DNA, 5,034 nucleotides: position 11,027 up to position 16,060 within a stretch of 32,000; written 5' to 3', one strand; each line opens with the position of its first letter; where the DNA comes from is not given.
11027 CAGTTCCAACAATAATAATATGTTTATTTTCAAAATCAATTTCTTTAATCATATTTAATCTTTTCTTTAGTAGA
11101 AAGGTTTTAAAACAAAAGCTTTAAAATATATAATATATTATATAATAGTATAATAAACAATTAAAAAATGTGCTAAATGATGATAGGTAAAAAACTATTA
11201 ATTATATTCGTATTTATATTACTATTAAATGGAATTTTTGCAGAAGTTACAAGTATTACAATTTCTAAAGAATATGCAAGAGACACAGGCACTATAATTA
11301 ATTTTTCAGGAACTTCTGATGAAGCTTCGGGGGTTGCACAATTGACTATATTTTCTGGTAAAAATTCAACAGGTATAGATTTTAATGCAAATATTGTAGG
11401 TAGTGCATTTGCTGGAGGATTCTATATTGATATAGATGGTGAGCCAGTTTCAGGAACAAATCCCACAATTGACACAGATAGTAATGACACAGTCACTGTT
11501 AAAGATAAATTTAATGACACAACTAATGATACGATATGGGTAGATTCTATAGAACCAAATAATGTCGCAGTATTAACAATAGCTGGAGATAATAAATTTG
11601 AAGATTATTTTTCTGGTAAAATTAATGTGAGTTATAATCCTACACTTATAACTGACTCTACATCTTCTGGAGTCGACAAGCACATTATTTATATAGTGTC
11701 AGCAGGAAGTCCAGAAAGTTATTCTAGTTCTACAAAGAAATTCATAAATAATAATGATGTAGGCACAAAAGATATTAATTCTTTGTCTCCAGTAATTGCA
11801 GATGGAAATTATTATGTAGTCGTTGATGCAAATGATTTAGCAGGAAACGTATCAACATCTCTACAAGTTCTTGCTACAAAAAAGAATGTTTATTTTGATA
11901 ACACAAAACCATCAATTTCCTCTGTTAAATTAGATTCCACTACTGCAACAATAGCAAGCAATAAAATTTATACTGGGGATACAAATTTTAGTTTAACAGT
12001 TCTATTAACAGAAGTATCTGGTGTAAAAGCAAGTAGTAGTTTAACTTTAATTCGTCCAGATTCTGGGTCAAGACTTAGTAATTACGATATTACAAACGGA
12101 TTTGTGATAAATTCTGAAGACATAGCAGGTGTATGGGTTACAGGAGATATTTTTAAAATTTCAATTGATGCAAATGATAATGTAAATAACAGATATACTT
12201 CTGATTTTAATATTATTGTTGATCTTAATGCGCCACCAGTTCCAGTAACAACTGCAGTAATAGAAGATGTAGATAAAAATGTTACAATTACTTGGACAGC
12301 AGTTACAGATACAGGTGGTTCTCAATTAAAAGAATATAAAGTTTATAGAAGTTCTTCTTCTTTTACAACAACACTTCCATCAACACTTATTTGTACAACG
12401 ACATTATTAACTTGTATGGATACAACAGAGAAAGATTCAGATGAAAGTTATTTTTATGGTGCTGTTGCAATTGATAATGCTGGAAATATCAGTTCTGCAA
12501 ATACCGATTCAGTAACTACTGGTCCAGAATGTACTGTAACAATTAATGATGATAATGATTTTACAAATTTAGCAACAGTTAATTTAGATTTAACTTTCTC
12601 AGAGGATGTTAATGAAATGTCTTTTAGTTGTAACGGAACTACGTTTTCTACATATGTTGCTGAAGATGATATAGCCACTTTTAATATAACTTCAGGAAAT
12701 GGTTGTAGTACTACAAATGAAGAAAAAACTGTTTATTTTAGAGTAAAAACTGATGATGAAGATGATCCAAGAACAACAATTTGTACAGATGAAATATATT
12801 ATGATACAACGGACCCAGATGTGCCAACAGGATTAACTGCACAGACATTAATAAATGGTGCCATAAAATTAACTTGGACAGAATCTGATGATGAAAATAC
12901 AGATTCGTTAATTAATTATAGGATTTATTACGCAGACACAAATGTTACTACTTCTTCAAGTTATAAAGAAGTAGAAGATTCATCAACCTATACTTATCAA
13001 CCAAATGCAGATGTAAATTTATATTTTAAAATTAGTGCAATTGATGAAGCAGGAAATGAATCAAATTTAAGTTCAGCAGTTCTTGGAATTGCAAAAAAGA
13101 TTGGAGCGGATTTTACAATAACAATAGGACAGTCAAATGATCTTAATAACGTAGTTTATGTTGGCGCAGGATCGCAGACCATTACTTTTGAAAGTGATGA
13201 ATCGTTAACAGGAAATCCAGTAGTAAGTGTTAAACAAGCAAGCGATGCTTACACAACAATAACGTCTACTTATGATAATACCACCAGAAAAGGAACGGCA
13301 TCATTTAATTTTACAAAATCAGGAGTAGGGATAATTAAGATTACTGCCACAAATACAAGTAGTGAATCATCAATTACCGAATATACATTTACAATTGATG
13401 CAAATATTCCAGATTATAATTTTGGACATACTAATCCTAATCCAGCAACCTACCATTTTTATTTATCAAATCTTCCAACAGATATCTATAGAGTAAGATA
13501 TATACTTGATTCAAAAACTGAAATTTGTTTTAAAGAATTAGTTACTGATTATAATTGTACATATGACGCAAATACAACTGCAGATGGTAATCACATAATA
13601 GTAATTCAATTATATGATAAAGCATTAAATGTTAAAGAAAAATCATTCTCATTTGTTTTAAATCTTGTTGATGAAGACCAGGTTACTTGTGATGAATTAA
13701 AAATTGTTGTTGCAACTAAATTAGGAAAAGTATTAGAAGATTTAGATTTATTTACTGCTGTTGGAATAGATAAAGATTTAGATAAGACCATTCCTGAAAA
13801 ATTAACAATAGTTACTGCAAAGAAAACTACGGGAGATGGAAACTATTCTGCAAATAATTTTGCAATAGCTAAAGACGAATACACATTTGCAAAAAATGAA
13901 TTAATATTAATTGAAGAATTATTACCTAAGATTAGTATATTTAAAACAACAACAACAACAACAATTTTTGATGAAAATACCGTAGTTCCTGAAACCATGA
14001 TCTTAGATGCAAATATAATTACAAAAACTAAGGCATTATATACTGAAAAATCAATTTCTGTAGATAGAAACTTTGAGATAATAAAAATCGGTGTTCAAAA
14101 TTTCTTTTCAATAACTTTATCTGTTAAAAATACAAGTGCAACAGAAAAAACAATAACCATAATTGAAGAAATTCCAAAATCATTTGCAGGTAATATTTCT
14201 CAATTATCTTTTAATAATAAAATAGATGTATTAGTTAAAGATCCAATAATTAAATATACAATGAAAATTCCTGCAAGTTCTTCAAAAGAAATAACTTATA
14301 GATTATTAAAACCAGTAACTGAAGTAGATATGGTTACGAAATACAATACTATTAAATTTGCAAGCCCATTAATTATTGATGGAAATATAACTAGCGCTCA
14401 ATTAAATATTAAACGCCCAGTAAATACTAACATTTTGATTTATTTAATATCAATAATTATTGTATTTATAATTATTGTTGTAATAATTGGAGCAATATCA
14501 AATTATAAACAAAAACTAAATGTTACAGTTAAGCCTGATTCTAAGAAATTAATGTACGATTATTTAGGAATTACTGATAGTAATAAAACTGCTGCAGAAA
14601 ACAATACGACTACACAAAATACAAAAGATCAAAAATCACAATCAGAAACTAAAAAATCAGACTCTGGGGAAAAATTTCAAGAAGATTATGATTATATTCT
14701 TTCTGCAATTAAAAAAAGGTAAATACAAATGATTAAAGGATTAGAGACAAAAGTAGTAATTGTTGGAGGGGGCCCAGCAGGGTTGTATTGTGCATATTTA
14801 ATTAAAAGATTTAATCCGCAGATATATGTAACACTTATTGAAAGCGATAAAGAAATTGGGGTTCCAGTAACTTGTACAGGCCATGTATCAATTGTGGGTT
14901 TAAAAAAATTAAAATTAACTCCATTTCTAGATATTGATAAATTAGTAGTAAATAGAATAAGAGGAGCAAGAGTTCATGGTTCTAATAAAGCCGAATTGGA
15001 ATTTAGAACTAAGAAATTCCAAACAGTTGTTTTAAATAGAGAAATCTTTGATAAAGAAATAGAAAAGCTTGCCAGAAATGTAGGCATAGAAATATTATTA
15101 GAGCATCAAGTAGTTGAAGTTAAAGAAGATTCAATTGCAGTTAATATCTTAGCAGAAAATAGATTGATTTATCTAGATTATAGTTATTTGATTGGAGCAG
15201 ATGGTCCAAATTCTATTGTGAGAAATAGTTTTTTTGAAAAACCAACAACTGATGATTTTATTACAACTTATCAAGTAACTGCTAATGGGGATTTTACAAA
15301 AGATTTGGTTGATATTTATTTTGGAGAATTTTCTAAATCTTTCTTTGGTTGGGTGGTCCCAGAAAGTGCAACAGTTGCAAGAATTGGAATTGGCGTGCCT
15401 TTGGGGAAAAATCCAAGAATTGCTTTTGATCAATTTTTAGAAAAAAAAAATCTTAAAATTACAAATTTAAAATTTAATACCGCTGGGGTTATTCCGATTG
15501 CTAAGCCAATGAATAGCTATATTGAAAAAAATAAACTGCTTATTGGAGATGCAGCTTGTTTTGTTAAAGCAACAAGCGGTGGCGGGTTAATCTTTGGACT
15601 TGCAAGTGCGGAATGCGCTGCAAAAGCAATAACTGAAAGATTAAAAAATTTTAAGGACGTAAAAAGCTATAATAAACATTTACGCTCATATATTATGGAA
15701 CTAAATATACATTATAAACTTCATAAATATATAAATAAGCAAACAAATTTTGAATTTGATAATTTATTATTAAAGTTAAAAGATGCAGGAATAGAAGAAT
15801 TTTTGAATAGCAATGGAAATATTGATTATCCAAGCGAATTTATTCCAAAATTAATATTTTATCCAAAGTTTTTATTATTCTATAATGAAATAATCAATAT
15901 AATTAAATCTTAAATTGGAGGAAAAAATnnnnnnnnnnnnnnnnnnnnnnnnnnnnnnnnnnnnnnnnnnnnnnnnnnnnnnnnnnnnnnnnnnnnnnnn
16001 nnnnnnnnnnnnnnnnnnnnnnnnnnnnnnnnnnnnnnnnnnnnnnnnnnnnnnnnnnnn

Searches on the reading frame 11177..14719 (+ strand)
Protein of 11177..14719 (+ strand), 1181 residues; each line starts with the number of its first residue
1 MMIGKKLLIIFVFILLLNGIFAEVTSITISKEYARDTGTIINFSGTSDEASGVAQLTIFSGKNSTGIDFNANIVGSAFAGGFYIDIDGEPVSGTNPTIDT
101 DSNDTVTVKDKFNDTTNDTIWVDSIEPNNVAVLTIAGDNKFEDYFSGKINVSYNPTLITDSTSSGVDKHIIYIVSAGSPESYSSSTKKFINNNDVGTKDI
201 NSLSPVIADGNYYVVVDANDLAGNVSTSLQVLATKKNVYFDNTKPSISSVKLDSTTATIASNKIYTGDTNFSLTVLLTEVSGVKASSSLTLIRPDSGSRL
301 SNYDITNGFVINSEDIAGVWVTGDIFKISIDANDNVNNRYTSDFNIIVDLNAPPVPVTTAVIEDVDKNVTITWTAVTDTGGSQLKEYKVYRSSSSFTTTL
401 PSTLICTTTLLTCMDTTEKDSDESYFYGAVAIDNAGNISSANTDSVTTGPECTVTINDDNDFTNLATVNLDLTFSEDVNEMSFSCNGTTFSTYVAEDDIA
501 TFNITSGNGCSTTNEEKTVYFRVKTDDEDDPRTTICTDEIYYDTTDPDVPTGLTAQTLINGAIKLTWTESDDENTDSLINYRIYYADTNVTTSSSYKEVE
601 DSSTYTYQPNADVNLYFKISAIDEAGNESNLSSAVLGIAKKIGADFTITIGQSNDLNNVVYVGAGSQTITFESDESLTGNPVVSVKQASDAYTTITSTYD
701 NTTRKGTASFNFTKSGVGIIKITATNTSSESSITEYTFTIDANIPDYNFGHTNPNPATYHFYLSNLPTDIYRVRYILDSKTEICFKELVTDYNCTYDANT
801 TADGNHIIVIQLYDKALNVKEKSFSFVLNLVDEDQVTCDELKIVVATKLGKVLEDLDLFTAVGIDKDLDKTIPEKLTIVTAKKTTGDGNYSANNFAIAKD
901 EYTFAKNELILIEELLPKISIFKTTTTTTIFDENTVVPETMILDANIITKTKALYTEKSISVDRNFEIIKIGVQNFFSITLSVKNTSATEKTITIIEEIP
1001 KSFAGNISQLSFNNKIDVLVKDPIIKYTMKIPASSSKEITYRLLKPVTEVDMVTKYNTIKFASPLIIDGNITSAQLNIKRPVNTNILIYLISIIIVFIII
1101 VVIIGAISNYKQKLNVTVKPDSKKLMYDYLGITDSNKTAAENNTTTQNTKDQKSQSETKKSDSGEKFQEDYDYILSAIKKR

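Call 98: search_protein_families(library=pfam, proteins=[window:11177-14719:+], max_evalue=0.0001)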
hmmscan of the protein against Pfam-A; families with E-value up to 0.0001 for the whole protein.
window:11177-14719:+ (1181 aa): 1 family
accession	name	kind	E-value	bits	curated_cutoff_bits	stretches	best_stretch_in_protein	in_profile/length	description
PF19077.6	Big_13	-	4.8e-06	27.4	27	0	757-827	27-99/102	Bacterial Ig-like domain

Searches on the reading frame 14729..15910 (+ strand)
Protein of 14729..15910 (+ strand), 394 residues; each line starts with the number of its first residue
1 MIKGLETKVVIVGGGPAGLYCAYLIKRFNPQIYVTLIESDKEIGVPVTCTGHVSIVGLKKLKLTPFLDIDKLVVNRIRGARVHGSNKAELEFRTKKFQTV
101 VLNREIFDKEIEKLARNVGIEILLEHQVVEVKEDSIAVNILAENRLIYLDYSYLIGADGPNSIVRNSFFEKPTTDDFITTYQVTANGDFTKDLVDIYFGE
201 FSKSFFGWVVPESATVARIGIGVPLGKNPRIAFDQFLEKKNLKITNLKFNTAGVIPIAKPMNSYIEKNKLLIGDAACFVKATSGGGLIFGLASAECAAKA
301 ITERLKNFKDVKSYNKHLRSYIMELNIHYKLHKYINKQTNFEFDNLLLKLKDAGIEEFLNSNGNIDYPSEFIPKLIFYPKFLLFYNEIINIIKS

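Call 98: search_protein_families(library=pfam, proteins=[window:14729-15910:+], max_evalue=0.0001)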
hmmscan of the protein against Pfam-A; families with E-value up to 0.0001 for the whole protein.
window:14729-15910:+ (394 aa): 10 families
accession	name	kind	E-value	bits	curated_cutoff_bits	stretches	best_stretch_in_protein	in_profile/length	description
PF01494.25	FAD_binding_3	-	1.4e-10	41.4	22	1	6-305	1-322/349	FAD binding domain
PF05834.18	Lycopene_cycl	-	6.5e-09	35.8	23.4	0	235-319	223-298/380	Lycopene cyclase protein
PF04820.20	Trp_halogenase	-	1.7e-08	34.2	21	0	8-70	1-60/458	Tryptophan halogenase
PF07992.20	Pyr_redox_2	-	2.3e-07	31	26.1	0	8-41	2-33/291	Pyridine nucleotide-disulphide oxidoreductase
PF12831.13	FAD_oxidored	-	3.3e-06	27.1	27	1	9-135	2-118/416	FAD dependent oxidoreductase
PF13450.12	NAD_binding_8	-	6.3e-06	26.8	21.9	1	11-45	1-33/68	NAD(P)-binding Rossmann-like domain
PF00070.33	Pyr_redox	-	6.4e-06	27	22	0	8-43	1-34/82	Pyridine nucleotide-disulphide oxidoreductase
PF03486.20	HI0933_like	-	9.9e-06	25.6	50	1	8-52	2-44/244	HI0933-like protein Rossmann domain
PF01946.23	Thi4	-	3.4e-05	23.6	26.2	1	3-44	14-54/235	Thi4 family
PF22578.2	GGR_cat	-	5.1e-05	23.5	27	0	178-243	3-74/88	Geranylgeranyl reductase catalytic domain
